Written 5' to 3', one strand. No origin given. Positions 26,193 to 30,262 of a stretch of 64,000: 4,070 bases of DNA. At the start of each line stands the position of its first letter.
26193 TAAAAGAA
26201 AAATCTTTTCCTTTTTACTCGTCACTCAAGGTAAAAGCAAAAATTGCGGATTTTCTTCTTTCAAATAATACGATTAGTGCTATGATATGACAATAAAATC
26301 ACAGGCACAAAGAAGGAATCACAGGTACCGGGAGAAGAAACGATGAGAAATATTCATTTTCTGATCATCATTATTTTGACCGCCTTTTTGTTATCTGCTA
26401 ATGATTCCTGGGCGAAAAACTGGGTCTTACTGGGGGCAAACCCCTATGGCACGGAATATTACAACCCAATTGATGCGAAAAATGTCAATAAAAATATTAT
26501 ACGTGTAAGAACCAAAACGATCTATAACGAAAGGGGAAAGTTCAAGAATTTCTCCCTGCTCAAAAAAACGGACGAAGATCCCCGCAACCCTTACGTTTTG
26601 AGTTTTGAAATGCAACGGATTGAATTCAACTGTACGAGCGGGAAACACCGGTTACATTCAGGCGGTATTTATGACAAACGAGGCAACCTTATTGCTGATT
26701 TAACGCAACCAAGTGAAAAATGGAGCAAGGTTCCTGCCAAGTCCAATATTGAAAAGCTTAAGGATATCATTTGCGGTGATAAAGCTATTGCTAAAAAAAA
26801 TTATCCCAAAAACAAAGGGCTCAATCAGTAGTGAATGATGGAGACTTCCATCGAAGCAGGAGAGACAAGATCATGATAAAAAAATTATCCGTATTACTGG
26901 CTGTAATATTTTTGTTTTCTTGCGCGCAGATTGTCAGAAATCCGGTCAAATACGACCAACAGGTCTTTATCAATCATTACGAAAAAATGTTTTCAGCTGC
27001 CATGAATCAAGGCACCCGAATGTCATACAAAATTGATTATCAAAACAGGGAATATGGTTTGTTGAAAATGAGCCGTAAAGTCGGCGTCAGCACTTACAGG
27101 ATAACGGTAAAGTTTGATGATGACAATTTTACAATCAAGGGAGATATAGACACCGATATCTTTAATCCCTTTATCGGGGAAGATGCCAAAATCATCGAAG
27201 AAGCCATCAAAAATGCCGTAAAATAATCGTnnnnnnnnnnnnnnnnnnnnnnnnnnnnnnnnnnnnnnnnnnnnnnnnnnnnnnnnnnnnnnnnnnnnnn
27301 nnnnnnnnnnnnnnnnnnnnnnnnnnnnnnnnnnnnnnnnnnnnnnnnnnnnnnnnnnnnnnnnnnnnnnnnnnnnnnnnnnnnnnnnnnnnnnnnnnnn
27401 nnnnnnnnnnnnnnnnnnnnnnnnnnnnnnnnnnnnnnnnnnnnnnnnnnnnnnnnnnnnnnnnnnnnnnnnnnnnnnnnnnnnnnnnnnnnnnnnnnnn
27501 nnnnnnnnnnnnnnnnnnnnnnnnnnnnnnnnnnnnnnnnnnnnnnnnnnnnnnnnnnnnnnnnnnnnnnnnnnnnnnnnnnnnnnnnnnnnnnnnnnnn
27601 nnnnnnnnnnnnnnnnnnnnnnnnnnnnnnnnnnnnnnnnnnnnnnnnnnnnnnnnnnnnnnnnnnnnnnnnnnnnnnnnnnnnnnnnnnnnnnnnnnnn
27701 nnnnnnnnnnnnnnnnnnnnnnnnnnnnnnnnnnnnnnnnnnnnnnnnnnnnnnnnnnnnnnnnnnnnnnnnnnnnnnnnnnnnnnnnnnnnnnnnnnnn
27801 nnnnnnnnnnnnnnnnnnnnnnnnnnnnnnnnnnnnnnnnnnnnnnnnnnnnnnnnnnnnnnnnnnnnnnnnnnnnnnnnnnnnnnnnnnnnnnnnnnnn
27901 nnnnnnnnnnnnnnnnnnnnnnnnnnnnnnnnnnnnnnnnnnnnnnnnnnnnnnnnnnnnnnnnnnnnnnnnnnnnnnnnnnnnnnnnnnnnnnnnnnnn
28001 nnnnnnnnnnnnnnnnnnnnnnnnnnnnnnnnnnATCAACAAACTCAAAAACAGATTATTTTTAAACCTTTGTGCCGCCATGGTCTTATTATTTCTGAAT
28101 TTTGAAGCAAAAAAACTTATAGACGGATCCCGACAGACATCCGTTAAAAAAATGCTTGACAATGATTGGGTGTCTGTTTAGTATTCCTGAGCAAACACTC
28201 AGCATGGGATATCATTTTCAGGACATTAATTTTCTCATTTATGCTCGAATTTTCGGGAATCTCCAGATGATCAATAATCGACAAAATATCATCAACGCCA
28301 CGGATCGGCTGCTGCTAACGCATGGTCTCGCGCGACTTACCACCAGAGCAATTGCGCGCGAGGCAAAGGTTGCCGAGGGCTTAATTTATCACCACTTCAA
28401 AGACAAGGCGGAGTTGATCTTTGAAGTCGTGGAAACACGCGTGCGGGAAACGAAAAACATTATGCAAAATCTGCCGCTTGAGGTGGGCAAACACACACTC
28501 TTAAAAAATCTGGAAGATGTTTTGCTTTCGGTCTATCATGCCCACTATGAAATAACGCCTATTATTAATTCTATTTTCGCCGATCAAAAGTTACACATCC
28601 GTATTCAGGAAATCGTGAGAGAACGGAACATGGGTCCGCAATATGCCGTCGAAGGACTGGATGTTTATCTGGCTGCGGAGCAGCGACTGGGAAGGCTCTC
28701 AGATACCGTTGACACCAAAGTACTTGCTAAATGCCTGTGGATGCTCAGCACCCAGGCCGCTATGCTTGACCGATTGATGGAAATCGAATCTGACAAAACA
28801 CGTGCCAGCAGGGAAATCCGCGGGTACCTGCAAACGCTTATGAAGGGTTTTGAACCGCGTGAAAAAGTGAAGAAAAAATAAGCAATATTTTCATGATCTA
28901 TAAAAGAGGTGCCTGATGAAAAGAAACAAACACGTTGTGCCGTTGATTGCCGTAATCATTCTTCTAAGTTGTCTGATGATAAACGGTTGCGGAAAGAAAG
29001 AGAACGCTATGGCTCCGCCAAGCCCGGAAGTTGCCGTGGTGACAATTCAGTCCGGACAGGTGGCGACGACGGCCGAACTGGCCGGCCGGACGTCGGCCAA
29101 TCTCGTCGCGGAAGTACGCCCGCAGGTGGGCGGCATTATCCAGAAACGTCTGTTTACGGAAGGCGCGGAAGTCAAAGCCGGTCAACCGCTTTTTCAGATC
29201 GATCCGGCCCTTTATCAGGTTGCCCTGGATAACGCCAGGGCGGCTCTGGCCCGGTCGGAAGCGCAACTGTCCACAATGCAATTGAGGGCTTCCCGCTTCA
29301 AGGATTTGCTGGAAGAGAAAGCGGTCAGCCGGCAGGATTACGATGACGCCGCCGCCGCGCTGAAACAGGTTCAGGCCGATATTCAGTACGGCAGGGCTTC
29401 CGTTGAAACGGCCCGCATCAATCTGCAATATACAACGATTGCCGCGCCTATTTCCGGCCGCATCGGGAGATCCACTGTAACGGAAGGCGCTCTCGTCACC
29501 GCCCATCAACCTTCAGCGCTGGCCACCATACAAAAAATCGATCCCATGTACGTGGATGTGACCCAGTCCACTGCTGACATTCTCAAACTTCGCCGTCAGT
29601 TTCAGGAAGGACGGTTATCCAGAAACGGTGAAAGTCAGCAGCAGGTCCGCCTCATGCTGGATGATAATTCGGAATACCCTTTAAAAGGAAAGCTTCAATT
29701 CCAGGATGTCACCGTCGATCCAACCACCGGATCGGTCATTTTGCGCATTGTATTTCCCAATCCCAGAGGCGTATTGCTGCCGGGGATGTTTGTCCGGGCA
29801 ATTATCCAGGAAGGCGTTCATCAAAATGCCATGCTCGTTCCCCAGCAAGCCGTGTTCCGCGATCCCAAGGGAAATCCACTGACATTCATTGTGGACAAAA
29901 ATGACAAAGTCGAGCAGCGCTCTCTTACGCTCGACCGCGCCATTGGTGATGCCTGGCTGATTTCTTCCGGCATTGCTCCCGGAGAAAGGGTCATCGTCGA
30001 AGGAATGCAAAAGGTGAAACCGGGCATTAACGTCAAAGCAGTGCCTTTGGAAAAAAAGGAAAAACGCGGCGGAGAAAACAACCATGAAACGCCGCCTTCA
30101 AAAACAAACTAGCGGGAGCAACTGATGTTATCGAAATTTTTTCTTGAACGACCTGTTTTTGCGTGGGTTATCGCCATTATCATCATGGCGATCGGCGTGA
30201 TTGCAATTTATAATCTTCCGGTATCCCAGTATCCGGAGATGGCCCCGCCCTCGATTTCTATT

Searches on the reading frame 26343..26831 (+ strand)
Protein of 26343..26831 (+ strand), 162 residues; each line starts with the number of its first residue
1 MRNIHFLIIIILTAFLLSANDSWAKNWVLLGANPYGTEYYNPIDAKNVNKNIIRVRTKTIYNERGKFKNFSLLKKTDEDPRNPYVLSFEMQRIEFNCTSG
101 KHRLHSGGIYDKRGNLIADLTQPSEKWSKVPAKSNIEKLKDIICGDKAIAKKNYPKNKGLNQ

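Call 56: search_protein_families(library=pfam, proteins=[window:26343-26831:+], max_evalue=0.00001)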
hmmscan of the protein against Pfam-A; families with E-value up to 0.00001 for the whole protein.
window:26343-26831:+ (162 aa): 1 family
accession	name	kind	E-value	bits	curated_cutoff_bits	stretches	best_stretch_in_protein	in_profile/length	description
PF16747.10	Adhesin_E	-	6.4e-08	33.3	23.7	1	27-145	1-109/109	Surface-adhesin protein E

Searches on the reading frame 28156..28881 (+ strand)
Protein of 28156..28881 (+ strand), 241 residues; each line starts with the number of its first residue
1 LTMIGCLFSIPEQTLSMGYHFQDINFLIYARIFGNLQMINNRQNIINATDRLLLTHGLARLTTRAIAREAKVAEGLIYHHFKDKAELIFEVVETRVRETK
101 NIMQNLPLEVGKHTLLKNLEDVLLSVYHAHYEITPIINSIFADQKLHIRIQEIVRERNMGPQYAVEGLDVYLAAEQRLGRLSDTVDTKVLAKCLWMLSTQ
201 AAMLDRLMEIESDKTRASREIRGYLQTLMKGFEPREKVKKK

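Call 57: search_protein_families(library=pfam, proteins=[window:28156-28881:+], max_evalue=0.00001)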
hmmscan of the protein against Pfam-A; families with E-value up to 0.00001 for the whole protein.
window:28156-28881:+ (241 aa): 1 family
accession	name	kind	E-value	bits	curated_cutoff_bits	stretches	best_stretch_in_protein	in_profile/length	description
PF00440.29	TetR_N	-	5.2e-15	55.4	24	1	45-91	1-47/47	Bacterial regulatory proteins, tetR family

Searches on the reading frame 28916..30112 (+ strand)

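Call 57: search_protein_families(library=pfam, proteins=[window:28916-30112:+], max_evalue=0.00001)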
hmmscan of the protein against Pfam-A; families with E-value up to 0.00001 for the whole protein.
window:28916-30112:+ (398 aa): 3 families
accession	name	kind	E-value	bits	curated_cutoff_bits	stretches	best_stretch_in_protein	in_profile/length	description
PF16576.10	HlyD_D23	-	8.1e-16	58.4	30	1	62-293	17-214/214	Barrel-sandwich domain of CusB or HlyD membrane-fusion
PF13437.12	HlyD_3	-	6.1e-14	53.1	22.2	1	174-290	1-106/106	HlyD family secretion protein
PF00529.27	CusB_dom_1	-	5.4e-08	33.4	26.5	1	39-361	4-89/89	Cation efflux system protein CusB domain 1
